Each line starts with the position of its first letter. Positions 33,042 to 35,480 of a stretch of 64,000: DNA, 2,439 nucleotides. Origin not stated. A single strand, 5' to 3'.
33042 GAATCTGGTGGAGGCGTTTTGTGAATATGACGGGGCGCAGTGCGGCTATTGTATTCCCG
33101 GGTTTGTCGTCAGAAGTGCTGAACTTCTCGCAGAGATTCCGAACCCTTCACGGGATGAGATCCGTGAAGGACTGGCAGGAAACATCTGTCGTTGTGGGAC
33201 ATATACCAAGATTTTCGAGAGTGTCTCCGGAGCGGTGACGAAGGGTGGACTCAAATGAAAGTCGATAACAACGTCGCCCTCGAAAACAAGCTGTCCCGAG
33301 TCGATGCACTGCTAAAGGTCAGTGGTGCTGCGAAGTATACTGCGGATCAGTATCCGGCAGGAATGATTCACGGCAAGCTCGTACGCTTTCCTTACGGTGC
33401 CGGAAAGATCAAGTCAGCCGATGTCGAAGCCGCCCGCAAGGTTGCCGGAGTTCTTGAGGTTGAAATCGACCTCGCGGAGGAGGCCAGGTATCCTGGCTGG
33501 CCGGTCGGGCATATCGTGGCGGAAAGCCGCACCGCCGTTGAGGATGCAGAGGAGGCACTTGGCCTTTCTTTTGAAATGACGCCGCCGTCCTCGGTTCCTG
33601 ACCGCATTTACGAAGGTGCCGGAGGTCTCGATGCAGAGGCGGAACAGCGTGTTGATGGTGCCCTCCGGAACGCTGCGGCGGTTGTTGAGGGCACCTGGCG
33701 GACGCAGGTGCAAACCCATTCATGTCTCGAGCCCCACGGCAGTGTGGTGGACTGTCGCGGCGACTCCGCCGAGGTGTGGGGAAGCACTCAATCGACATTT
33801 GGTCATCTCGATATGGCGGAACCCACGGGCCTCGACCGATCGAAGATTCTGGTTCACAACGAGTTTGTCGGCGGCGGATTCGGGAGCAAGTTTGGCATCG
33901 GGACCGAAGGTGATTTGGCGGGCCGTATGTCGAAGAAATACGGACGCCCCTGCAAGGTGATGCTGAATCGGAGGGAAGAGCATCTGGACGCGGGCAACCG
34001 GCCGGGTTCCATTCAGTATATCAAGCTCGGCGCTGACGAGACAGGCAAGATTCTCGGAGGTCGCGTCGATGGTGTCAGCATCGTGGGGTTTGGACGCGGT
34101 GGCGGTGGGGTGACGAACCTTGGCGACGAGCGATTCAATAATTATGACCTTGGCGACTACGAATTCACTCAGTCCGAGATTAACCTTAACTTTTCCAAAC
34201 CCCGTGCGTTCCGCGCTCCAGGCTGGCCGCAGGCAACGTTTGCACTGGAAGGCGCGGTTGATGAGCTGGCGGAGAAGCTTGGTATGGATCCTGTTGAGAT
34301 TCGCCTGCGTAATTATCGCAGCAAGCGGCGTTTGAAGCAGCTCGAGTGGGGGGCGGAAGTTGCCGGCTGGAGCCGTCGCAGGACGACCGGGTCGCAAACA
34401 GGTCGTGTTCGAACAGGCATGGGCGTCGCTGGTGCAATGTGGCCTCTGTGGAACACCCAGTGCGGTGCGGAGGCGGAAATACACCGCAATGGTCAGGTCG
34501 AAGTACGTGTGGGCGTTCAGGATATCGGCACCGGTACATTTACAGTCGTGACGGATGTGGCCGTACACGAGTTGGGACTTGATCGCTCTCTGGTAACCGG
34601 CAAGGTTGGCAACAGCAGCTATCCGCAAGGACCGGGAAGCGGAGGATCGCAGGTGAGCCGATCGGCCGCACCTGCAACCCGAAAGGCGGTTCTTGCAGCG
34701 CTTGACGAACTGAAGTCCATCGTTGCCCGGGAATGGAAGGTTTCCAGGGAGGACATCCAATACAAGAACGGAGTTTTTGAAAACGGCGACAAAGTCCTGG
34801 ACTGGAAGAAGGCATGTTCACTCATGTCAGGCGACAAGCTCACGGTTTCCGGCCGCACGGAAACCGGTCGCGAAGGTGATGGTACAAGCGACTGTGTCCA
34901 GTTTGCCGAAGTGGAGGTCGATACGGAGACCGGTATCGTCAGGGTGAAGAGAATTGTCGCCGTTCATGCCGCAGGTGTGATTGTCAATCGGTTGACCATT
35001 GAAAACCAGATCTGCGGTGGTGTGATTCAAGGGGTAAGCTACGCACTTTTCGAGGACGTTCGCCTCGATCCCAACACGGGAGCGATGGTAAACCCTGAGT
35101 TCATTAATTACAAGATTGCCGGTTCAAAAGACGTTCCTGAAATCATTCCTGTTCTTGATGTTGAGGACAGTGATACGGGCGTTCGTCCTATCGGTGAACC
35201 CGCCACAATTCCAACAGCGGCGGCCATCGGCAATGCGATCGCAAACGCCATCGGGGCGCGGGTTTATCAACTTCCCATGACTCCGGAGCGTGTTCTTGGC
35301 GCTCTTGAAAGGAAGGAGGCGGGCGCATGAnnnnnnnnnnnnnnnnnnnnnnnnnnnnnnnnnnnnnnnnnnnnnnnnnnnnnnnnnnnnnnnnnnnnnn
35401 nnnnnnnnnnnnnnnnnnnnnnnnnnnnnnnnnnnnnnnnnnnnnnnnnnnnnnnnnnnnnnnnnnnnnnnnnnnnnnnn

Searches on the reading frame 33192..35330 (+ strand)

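Call 79: search_protein_families(library=pfam, proteins=[window:33192-35330:+], max_evalue=0.00001)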
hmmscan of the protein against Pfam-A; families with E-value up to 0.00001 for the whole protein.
window:33192-35330:+ (712 aa): 3 families
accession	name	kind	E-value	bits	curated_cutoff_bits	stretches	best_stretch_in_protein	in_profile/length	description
PF20256.3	MoCoBD_2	-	9.6e-52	176.7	27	1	389-649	4-283/283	Molybdopterin cofactor-binding domain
PF02738.23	MoCoBD_1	-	3.1e-48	164.4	27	1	153-375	17-244/244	Molybdopterin cofactor-binding domain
PF01315.27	Ald_Xan_dh_C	-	1e-06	29.4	31.3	0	44-90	1-47/110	Aldehyde oxidase and xanthine dehydrogenase, a/b hammerhead domain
